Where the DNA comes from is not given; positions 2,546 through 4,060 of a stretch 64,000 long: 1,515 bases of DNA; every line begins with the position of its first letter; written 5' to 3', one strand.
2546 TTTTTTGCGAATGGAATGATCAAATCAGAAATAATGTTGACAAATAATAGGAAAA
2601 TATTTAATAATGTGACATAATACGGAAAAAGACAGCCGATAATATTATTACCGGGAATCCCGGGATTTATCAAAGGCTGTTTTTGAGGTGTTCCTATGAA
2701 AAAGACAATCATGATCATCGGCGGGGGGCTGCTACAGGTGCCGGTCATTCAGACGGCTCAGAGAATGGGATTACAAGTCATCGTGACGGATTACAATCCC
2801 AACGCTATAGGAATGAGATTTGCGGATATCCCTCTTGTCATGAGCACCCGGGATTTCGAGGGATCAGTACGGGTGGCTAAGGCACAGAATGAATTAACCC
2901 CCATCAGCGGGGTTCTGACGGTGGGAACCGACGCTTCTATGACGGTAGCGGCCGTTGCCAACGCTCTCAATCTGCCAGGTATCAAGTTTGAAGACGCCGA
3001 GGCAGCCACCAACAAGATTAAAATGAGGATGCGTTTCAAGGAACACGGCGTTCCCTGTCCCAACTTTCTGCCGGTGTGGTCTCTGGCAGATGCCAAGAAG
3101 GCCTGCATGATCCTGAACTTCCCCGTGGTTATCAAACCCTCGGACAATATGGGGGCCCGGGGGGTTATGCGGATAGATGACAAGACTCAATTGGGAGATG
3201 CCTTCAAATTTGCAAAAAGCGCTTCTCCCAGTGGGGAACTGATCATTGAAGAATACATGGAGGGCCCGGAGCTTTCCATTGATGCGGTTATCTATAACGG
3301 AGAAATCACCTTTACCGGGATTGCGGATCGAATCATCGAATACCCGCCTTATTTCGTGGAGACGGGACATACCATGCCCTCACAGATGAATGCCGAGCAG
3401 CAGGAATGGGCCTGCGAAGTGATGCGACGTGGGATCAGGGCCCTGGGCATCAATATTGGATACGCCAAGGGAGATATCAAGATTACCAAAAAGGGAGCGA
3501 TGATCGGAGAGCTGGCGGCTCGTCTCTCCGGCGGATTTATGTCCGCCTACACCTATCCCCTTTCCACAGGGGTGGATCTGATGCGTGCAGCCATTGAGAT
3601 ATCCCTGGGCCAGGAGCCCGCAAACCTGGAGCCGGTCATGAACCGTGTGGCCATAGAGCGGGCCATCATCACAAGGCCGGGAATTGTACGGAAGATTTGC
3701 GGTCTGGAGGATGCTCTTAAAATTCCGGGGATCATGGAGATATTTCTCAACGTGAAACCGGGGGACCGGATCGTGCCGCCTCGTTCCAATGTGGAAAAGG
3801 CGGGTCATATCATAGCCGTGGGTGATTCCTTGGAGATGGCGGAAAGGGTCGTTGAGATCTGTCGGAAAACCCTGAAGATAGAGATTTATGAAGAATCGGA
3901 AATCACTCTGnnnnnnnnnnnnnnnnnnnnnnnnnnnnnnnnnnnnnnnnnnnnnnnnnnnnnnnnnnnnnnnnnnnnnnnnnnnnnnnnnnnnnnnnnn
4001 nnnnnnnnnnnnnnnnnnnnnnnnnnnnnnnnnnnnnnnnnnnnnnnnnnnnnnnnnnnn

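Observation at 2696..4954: ATP-grasp ligase fused to an FMN alpha-hydroxy-acid oxidase with a four-Cys linker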

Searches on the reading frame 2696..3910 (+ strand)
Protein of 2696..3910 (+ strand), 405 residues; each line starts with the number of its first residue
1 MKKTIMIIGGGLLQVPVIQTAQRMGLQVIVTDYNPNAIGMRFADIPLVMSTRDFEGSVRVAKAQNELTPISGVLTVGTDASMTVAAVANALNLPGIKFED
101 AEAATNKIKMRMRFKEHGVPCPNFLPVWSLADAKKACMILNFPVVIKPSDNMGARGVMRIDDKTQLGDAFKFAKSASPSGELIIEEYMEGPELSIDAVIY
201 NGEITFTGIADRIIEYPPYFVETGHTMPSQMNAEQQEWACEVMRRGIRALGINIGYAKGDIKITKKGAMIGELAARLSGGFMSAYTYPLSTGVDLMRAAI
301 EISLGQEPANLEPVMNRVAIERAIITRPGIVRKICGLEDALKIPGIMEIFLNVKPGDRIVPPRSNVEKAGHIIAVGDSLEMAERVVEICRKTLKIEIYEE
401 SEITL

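Call 30: find_homologous_proteins(query=window:2696-3910:+, max_evalue=1e-20)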
Query window:2696-3910:+ (405 aa): 1574 proteins with E <= 1e-20 among 8000 candidates; the best 120 are listed.
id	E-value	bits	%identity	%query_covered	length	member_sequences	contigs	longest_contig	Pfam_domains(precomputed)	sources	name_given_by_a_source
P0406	4.0e-224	762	100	85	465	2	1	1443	PF13535.12,PF01070.25,PF15632.12,PF02786.23,PF02222.28,PF02655.20,PF18603.8,PF07478.19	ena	-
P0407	4.4e-207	706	81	99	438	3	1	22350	PF13535.12,PF02786.23,PF02222.28,PF02655.20,PF01071.25,PF18603.8,PF07478.19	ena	-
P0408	5.5e-204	695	79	99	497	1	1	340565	PF13535.12,PF15632.12,PF02786.23,PF02655.20,PF18603.8,PF07478.19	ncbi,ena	-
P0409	2.7e-202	690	77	100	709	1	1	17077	PF13535.12,PF01070.25,PF02786.23,PF02222.28,PF02655.20,PF18603.8,PF07478.19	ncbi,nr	ncbi:MAG: dehydrogenase [Spirochaetae bacterium HGW-Spirochaetae-5]|nr:MAG: dehydrogenase [Spirochae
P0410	2.6e-200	683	77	99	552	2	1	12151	PF13535.12,PF01070.25,PF02786.23,PF02222.28,PF02655.20,PF01071.25,PF18603.8,PF07478.19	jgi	jgi:biotin carboxylase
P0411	2.6e-198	677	79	97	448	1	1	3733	PF13535.12,PF02786.23,PF02222.28,PF02655.20,PF01071.25,PF18603.8,PF07478.19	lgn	-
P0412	2.2e-192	657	77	97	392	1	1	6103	PF13535.12,PF15632.12,PF02786.23,PF02222.28,PF02655.20,PF01071.25,PF18603.8,PF07478.19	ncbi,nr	ncbi:MAG: ATP-grasp domain-containing protein, partial [Spirochaetota bacterium]|nr:ATP-grasp domain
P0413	2.6e-191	654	79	92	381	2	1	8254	PF13535.12,PF02786.23,PF02222.28,PF02655.20,PF01071.25,PF18603.8,PF07478.19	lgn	-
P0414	3.0e-183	627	81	87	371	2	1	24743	PF13535.12,PF02786.23,PF02222.28,PF02655.20,PF01071.25,PF07478.19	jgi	-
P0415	1.4e-179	615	70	100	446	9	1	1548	PF13535.12,PF02786.23,PF02222.28,PF18130.7,PF02655.20,PF01071.25,PF18603.8,PF07478.19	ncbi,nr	ncbi:MAG TPA: ATP-grasp domain-containing protein, partial [Spirochaetota bacterium]|nr:ATP-grasp do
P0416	4.2e-179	614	77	89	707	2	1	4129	PF13535.12,PF01070.25,PF15632.12,PF02786.23,PF02222.28,PF02655.20,PF01071.25,PF18603.8,PF07478.19,PF01645.24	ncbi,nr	ncbi:MAG: ATP-grasp domain-containing protein, partial [Spirochaetes bacterium]|nr:ATP-grasp domain-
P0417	1.2e-172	592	74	90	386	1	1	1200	PF13535.12,PF02786.23,PF02222.28,PF02655.20,PF01071.25,PF18603.8,PF07478.19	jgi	jgi:biotin carboxylase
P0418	4.5e-169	581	69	98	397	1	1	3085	PF13535.12,PF15632.12,PF02786.23,PF02222.28,PF02655.20,PF01071.25,PF18603.8,PF07478.19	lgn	-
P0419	3.7e-156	538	80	77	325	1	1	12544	PF13535.12,PF15632.12,PF02786.23,PF02222.28,PF02655.20,PF01071.25,PF07478.19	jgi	-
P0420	5.9e-155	534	76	75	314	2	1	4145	PF13535.12,PF02786.23,PF02222.28,PF02655.20,PF18603.8,PF07478.19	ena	-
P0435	2.9e-143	496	59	98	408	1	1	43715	PF13535.12,PF02786.23,PF18130.7,PF02655.20,PF01071.25,PF18603.8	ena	-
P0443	1.4e-140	487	58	100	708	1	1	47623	PF15632.12,PF00478.32,PF02222.28,PF02655.20,PF01071.25,PF13535.12,PF01070.25,PF02786.23,PF03060.22,PF18130.7,PF01180.28,PF18603.8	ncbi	-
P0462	1.4e-131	457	55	98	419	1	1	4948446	PF13535.12,PF15632.12,PF02786.23,PF18130.7,PF02655.20,PF01071.25,PF18603.8,PF07478.19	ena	-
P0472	1.1e-129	451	54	96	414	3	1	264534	PF13535.12,PF15632.12,PF02786.23,PF02222.28,PF02655.20,PF01071.25,PF18603.8,PF07478.19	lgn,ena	-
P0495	4.1e-124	433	52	97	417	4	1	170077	PF13535.12,PF02786.23,PF02222.28,PF02655.20,PF01071.25,PF18603.8,PF07478.19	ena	-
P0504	5.5e-121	422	50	99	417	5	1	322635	PF13535.12,PF15632.12,PF02786.23,PF02222.28,PF02655.20,PF01071.25,PF18603.8,PF07478.19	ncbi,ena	-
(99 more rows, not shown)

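Call 31: find_encoding_contigs(protein=P0462, flank=6000, max_places=2)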
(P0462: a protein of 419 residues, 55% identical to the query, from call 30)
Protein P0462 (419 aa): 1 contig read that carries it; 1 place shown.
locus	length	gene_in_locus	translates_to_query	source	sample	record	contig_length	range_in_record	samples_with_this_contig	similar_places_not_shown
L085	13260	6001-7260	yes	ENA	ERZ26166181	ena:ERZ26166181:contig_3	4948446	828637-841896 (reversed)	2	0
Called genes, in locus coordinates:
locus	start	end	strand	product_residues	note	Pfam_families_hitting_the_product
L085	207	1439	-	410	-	PF00278:Orn_DAP_Arg_deC, PF02784:Orn_Arg_deC_N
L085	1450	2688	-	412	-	PF00180:Iso_dh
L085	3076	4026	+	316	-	PF00535:Glycos_transf_2, PF13641:Glyco_tranf_2_3, PF13632:Glyco_trans_2_3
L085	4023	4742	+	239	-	PF02348:CTP_transf_3, PF12804:NTP_transf_3 (weak)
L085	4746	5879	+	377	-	PF04101:Glyco_tran_28_C (weak)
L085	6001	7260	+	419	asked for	PF18130:ATPgrasp_N (weak), PF15632:ATPgrasp_Ter (faint), PF02655:ATP-grasp_3, PF01071:GARS_A, PF02786:CPSase_L_D2 (weak), PF07478:Dala_Dala_lig_C (weak), PF13535:ATP-grasp_4, PF18603:LAL_C2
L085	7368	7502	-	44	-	-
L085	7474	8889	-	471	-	-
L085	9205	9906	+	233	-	-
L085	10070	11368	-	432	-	PF01833:TIG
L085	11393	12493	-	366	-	-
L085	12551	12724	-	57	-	PF15919:HicB_lk_antitox (weak)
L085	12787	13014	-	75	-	PF07927:HicA_toxin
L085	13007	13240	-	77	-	PF15919:HicB_lk_antitox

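Call 32: find_encoding_contigs(protein=P0504, flank=6000, max_places=2)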
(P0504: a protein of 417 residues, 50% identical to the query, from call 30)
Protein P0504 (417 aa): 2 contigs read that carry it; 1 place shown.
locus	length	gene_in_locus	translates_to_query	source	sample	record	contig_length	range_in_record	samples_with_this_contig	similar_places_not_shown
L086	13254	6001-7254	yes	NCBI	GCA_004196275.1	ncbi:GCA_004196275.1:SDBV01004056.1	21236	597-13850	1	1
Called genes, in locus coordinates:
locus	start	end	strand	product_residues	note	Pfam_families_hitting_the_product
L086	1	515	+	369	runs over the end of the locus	?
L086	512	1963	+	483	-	PF12804:NTP_transf_3, PF01066:CDP-OH_P_transf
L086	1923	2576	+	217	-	-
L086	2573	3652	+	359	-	PF01075:Glyco_transf_9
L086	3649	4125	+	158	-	PF13489:Methyltransf_23, PF08241:Methyltransf_11, PF13649:Methyltransf_25 (weak)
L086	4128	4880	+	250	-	PF01128:IspD (faint), PF02348:CTP_transf_3, PF12804:NTP_transf_3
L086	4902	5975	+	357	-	-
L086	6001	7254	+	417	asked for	PF15632:ATPgrasp_Ter (faint), PF02786:CPSase_L_D2, PF01071:GARS_A (weak), PF02222:ATP-grasp (weak), PF02655:ATP-grasp_3, PF07478:Dala_Dala_lig_C (weak), PF13535:ATP-grasp_4, PF18603:LAL_C2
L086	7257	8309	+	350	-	PF03102:NeuB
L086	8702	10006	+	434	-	-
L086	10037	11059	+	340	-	-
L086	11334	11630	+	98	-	-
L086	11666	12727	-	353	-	PF05496:RuvB_N, PF00004:AAA, PF07728:AAA_5 (faint), PF17864:AAA_lid_4, PF05491:WHD_RuvB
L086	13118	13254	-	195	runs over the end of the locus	PF01330:RuvA_N, PF00633:HHH (faint), PF14520:HHH_5, PF07499:RuvA_C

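Call 33: find_encoding_contigs(protein=P0472, flank=6000, max_places=2)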
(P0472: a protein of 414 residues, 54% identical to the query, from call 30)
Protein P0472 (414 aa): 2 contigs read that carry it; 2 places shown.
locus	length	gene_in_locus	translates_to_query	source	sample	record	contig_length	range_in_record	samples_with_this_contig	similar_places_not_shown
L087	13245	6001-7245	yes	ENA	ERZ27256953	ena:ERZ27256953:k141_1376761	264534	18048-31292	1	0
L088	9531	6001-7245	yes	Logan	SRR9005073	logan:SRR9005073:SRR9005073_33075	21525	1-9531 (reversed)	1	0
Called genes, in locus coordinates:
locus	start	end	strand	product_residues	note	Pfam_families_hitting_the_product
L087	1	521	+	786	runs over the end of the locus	PF13360:PQQ_2 (weak)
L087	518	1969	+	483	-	PF12804:NTP_transf_3, PF01066:CDP-OH_P_transf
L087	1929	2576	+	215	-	-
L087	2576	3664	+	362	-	PF01075:Glyco_transf_9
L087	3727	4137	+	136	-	PF08241:Methyltransf_11 (weak)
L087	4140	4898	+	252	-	PF01128:IspD (weak), PF02348:CTP_transf_3, PF12804:NTP_transf_3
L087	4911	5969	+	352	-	-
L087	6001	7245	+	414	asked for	PF02222:ATP-grasp (faint), PF15632:ATPgrasp_Ter (faint), PF01071:GARS_A (weak), PF02655:ATP-grasp_3, PF02786:CPSase_L_D2, PF07478:Dala_Dala_lig_C (weak), PF13535:ATP-grasp_4, PF18603:LAL_C2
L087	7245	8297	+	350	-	PF03102:NeuB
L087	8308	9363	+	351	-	PF01408:GFO_IDH_MocA, PF02894:GFO_IDH_MocA_C, PF22725:GFO_IDH_MocA_C3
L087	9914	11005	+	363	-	-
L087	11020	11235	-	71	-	PF11146:DUF2905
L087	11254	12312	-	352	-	PF06068:TIP49 (faint), PF05496:RuvB_N, PF00004:AAA, PF07728:AAA_5 (faint), PF17864:AAA_lid_4, PF05491:WHD_RuvB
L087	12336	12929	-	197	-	PF01330:RuvA_N, PF14520:HHH_5, PF07499:RuvA_C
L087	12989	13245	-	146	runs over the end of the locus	PF02075:RuvC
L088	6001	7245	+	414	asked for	PF02222:ATP-grasp (faint), PF15632:ATPgrasp_Ter (faint), PF01071:GARS_A (weak), PF02655:ATP-grasp_3, PF02786:CPSase_L_D2, PF07478:Dala_Dala_lig_C (weak), PF13535:ATP-grasp_4, PF18603:LAL_C2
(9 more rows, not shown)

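Call 35: find_encoding_contigs(protein=P0443, flank=8000, max_places=2)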
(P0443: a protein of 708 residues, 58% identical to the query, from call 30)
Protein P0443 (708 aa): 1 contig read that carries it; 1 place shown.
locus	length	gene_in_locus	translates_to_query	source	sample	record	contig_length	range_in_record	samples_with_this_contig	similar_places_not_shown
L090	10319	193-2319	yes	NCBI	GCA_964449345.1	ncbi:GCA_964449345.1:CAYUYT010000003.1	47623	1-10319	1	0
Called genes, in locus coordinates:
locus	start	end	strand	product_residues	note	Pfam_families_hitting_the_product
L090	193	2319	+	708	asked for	PF18130:ATPgrasp_N (weak), PF01071:GARS_A (weak), PF02655:ATP-grasp_3, PF02786:CPSase_L_D2 (weak), PF13535:ATP-grasp_4, PF18603:LAL_C2, PF01070:FMN_dh, PF01070:FMN_dh, +5 more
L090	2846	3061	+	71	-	-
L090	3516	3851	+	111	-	-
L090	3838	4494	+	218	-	-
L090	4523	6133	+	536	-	PF13100:OstA_2 (faint), PF06835:LptC (faint), PF03968:LptD_N (weak)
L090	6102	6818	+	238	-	PF00005:ABC_tran, PF13304:AAA_21 (faint)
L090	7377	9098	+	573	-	-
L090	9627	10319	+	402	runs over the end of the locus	PF04015:DUF362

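Call 59: find_encoding_contigs(protein=P0435, flank=8000, max_places=2)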
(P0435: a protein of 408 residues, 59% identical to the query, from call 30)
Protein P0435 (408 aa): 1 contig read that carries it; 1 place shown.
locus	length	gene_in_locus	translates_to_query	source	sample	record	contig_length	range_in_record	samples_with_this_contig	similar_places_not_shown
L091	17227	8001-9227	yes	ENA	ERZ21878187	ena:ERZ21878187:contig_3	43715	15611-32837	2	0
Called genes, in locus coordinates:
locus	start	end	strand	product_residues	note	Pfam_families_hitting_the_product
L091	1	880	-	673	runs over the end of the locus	PF01469:Pentapeptide_2 (weak)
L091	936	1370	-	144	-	PF01220:DHquinase_II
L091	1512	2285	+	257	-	PF10646:Germane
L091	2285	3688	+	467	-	-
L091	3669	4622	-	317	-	PF02517:Rce1-like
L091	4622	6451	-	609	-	-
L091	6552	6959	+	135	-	-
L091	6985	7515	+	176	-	-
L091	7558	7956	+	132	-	PF01713:Smr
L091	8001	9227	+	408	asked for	PF18130:ATPgrasp_N (faint), PF01071:GARS_A, PF02655:ATP-grasp_3, PF02786:CPSase_L_D2, PF13535:ATP-grasp_4, PF18603:LAL_C2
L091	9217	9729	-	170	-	-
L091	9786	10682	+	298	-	PF13641:Glyco_tranf_2_3, PF00535:Glycos_transf_2, PF10111:Glyco_tranf_2_2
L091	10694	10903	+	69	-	-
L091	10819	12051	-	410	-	PF13372:Alginate_exp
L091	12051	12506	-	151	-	-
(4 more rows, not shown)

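Call 60: find_encoding_contigs(protein=P0495, flank=8000, max_places=2)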
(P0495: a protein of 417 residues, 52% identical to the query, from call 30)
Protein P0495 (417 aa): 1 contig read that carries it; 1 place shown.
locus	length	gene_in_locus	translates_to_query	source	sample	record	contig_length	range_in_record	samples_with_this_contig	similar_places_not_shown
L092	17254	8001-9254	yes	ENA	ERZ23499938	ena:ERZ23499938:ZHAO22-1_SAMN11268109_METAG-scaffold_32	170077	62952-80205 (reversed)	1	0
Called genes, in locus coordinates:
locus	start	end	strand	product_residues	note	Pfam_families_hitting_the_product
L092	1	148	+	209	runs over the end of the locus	PF22674:C2185-like_N (weak)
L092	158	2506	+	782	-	PF13360:PQQ_2 (faint)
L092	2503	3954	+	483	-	PF12804:NTP_transf_3, PF01066:CDP-OH_P_transf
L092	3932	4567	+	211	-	-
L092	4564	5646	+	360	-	PF01075:Glyco_transf_9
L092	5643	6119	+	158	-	PF08241:Methyltransf_11 (weak), PF13489:Methyltransf_23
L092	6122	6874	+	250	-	PF02348:CTP_transf_3, PF12804:NTP_transf_3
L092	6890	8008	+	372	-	-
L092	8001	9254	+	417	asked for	PF02786:CPSase_L_D2, PF01071:GARS_A (weak), PF02222:ATP-grasp (weak), PF02655:ATP-grasp_3, PF07478:Dala_Dala_lig_C, PF13535:ATP-grasp_4, PF18603:LAL_C2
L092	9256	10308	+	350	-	PF03102:NeuB, PF08666:SAF (weak)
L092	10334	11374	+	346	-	PF01408:GFO_IDH_MocA, PF02894:GFO_IDH_MocA_C, PF22725:GFO_IDH_MocA_C3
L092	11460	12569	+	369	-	-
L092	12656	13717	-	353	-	PF06068:TIP49 (faint), PF05496:RuvB_N, PF00004:AAA, PF07728:AAA_5 (faint), PF17864:AAA_lid_4, PF05491:WHD_RuvB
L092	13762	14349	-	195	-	PF01330:RuvA_N, PF00633:HHH (faint), PF14520:HHH_5, PF07499:RuvA_C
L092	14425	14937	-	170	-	PF02075:RuvC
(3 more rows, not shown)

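Call 66: search_protein_families(library=ncbifam, proteins=[L086:4902-5972:+, L086:1923-2573:+, L085:4746-5876:+, L086:8702-10003:+, L086:7257-8306:+, L087:8308-9360:+], max_evalue=0.001)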
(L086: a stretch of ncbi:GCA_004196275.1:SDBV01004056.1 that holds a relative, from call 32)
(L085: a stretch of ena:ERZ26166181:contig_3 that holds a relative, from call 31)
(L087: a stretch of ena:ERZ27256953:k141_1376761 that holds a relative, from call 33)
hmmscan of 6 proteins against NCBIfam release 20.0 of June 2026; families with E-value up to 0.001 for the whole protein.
L086:4902-5972:+ (357 aa): 1 family
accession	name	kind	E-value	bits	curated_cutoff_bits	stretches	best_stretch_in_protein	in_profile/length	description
TIGR03590.1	PseG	equivalog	1e-27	97.5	153.55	1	7-281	2-279/280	UDP-2,4-diacetamido-2,4,6-trideoxy-beta-L-altropyranose hydrolase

L086:1923-2573:+ (217 aa): 0 families

L085:4746-5876:+ (377 aa): 3 families
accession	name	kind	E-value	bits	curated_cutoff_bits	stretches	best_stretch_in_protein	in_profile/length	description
TIGR03590.1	PseG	equivalog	9.5e-34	117.3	153.55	1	3-313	2-277/280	UDP-2,4-diacetamido-2,4,6-trideoxy-beta-L-altropyranose hydrolase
TIGR01133.1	murG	equivalog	1.7e-06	27.3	250.25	1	207-369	183-349/353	undecaprenyldiphospho-muramoylpentapeptide beta-N-acetylglucosaminyltransferase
TIGR00661.1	MJ1255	subfamily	0.00044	19.6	195.9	0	258-337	226-309/321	MJ1255/VC2487 family glycosyltransferase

L086:8702-10003:+ (434 aa): 0 families

L086:7257-8306:+ (350 aa): 3 families
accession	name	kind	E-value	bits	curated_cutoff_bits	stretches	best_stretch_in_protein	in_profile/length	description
TIGR03569.1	NeuB_NnaB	equivalog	5.3e-87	291.9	399.65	1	23-335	2-328/329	N-acetylneuraminate synthase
TIGR03586.1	PseI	equivalog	2.8e-68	230.5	340.25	1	22-336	2-327/327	pseudaminic acid synthase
NF006421.0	PRK08673.1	subfamily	0.00023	20.5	335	1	88-265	148-333/338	3-deoxy-7-phosphoheptulonate synthase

L087:8308-9360:+ (351 aa): 8 families
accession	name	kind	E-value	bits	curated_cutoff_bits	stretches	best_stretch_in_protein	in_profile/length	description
TIGR04380.1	myo_inos_iolG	equivalog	1.4e-36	126.1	355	1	9-343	3-327/330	inositol 2-dehydrogenase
NF040723.1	UDP-GlcNAcDh_Arch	equivalog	3.4e-25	89.2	450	1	42-339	23-301/302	UDP-N-acetylglucosamine 3-dehydrogenase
NF052479.1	LevoglcsnDh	equivalog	4.9e-18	65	650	1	54-217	46-215/386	levoglucosan dehydrogenase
NF041392.1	XylDh_Gfo6_Halo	equivalog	2.2e-14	53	350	1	81-170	82-169/350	D-xylose 1-dehydrogenase Gfo6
NF008607.0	PRK11579.1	subfamily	5.9e-08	32.1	330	1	73-165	56-146/346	oxidoreductase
NF052679.1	InsChiInosDhIolG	equivalog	8e-08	31.7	540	1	68-163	53-147/343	bifunctional inositol 2-dehydrogenase/D-chiro-inositol 1-dehydrogenase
NF058561.1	BT_2158_fam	equivalog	3.3e-07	29.3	750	1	46-166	59-179/487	glycoside 3-dehydrogenase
NF007574.0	PRK10206.1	equivalog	0.00055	19.1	352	1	74-164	58-146/345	oxidoreductase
